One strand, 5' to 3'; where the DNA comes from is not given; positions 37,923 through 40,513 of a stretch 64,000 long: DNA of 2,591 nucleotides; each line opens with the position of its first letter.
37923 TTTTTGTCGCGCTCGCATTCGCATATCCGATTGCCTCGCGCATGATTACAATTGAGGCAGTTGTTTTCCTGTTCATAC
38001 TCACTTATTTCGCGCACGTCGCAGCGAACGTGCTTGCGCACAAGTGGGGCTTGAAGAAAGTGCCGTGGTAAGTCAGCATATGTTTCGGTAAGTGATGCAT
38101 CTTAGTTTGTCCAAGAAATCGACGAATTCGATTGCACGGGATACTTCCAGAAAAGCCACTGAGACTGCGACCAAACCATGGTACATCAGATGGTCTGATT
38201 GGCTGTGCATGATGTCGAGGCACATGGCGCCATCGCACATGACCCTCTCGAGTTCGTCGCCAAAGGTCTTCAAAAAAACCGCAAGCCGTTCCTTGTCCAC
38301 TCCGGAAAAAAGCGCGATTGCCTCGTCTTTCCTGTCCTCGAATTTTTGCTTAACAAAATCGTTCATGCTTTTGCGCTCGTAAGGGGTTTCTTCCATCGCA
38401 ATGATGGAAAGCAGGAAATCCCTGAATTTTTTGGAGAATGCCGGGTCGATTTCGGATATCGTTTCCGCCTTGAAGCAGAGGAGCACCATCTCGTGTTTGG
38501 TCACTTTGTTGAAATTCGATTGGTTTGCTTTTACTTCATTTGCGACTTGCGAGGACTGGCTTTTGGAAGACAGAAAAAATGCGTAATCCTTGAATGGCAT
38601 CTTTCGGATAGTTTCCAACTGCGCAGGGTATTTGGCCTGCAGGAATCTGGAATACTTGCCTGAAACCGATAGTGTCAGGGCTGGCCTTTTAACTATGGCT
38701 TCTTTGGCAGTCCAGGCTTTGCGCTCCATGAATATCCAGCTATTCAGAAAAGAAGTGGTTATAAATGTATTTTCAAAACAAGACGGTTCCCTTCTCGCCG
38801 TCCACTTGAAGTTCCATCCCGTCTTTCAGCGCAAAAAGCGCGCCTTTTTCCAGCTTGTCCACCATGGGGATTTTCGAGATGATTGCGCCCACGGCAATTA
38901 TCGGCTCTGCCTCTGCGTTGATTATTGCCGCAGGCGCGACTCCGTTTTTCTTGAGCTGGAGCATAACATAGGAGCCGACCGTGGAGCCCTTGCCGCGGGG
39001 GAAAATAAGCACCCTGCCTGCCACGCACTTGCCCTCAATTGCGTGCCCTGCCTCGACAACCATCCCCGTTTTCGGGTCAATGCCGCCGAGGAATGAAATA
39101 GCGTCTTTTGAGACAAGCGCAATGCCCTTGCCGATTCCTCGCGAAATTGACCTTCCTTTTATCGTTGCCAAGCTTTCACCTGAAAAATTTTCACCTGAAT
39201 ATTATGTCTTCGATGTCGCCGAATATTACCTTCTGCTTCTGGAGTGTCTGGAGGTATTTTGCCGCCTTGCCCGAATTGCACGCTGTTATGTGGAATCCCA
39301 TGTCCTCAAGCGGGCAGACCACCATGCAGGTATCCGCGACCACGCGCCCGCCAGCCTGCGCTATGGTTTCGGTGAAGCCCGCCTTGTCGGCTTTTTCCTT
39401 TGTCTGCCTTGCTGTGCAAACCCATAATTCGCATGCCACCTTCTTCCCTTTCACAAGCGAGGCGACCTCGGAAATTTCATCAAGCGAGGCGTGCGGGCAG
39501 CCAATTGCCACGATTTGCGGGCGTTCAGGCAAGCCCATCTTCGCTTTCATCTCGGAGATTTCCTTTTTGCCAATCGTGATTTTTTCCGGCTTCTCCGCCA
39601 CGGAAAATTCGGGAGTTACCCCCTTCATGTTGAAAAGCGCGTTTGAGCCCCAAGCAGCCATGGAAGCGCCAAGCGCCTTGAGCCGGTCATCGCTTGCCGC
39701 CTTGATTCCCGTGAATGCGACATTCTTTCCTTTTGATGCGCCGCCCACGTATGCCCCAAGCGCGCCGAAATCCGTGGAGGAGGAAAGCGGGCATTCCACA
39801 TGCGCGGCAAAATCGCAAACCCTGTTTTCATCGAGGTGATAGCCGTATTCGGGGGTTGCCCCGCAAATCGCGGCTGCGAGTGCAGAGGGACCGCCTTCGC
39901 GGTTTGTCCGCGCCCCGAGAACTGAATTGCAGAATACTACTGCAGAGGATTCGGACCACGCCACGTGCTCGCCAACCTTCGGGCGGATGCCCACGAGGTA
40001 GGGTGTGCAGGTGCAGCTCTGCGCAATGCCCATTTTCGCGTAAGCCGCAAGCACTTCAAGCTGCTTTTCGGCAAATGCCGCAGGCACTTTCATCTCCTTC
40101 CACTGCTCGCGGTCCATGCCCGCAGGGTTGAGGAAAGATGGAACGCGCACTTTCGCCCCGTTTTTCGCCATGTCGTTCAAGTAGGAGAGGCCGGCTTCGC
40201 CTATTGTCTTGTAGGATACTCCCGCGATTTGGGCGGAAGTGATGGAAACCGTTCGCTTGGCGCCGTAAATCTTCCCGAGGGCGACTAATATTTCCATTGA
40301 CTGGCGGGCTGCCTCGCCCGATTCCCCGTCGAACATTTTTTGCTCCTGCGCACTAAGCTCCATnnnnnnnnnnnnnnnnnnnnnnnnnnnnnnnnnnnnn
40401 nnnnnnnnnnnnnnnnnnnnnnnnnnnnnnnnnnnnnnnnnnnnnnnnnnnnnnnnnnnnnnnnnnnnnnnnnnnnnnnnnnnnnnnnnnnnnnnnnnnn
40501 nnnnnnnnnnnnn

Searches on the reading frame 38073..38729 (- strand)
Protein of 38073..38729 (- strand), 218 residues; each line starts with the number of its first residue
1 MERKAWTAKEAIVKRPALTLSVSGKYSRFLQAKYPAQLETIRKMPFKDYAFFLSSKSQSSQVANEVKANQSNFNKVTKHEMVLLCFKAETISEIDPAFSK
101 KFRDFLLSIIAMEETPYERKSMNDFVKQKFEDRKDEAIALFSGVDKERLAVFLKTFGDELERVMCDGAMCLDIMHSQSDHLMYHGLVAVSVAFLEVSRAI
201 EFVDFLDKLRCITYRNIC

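Call 3: search_protein_families(library=pfam, proteins=[window:38073-38729:-], max_evalue=0.01)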
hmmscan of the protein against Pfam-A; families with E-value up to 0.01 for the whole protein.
window:38073-38729:- (218 aa): 0 families

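Call 4: search_protein_families(library=ncbifam, proteins=[window:38073-38729:-], max_evalue=0.01)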
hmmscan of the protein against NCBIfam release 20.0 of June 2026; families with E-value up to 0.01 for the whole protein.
window:38073-38729:- (218 aa): 0 families

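Call 26: search_protein_families(library=padloc, proteins=[window:38073-38729:-], max_evalue=1)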
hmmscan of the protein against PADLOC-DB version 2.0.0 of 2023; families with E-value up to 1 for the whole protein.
window:38073-38729:- (218 aa): 0 families

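Call 27: search_protein_families(library=phrogs, proteins=[window:38073-38729:-], max_evalue=1)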
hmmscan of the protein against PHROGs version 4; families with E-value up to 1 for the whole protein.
window:38073-38729:- (218 aa): 0 families

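Call 74: search_protein_families(library=ncbifam, proteins=[window:38073-38729:-], max_evalue=1)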
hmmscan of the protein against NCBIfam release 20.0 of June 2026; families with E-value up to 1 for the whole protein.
window:38073-38729:- (218 aa): 0 families

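Call 75: search_protein_families(library=pfam, proteins=[window:38073-38729:-], max_evalue=1)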
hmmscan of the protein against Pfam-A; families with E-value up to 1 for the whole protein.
window:38073-38729:- (218 aa): 3 families
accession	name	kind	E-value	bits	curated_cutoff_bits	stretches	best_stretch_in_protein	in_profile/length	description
PF24447.1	RE_BanI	-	0.027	13.8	28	1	55-110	48-103/338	Type II restriction enzyme BanI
PF13102.12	Phage_int_SAM_5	-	0.065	14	22.3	1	69-123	18-69/98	Phage integrase SAM-like domain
PF16267.10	DUF4920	-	0.12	12.9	25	1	43-73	41-71/87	Domain of unknown function (DUF4920)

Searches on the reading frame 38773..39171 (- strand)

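Call 3: search_protein_families(library=pfam, proteins=[window:38773-39171:-], max_evalue=0.01)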
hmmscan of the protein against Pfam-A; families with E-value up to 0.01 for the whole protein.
window:38773-39171:- (132 aa): 1 family
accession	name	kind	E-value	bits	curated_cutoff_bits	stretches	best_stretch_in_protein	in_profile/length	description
PF01989.23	AcnX_swivel_put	-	6.3e-36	122.5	27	1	25-104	1-80/80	Aconitase X swivel domain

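Call 4: search_protein_families(library=ncbifam, proteins=[window:38773-39171:-], max_evalue=0.01)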
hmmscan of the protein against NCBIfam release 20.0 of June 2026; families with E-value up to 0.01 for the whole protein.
window:38773-39171:- (132 aa): 3 families
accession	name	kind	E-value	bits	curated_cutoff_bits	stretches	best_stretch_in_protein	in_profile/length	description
NF003046.0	PRK03955.1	equivalog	3.2e-54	182.4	163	1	3-130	3-127/132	DUF126 domain-containing protein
NF051439.1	C3LHypDHLhpIPSEAE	equivalog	3.1e-24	85.3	700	1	9-100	3-94/555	cis-3-hydroxy-L-proline dehydratase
TIGR03220.1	catechol_dmpE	equivalog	0.00061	19.3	408.8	1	12-88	52-127/255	2-oxopent-4-enoate hydratase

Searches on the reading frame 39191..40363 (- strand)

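Call 3: search_protein_families(library=pfam, proteins=[window:39191-40363:-], max_evalue=0.01)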
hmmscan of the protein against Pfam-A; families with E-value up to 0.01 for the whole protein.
window:39191-40363:- (390 aa): 2 families
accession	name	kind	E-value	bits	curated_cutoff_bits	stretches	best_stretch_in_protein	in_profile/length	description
PF04412.18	AcnX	-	2.1e-148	494.7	31.5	1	1-388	1-399/400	Aconitase X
PF00330.25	Aconitase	-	0.0012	18.3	28.7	1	267-348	323-416/463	Aconitase family (aconitate hydratase)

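Call 4: search_protein_families(library=ncbifam, proteins=[window:39191-40363:-], max_evalue=0.01)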
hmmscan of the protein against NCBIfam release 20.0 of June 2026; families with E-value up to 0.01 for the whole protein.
window:39191-40363:- (390 aa): 3 families
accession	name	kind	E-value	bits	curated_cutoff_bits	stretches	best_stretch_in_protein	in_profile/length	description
NF051439.1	C3LHypDHLhpIPSEAE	equivalog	6.2e-81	272.5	700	1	2-387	145-539/555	cis-3-hydroxy-L-proline dehydratase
NF005558.0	PRK07229.1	equivalog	0.00016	20.4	612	1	245-348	261-359/647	aconitate hydratase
NF001614.1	PRK00402.1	subfamily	0.0033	16.1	385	1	283-347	291-359/415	aconitase/3-isopropylmalate dehydratase large subunit family protein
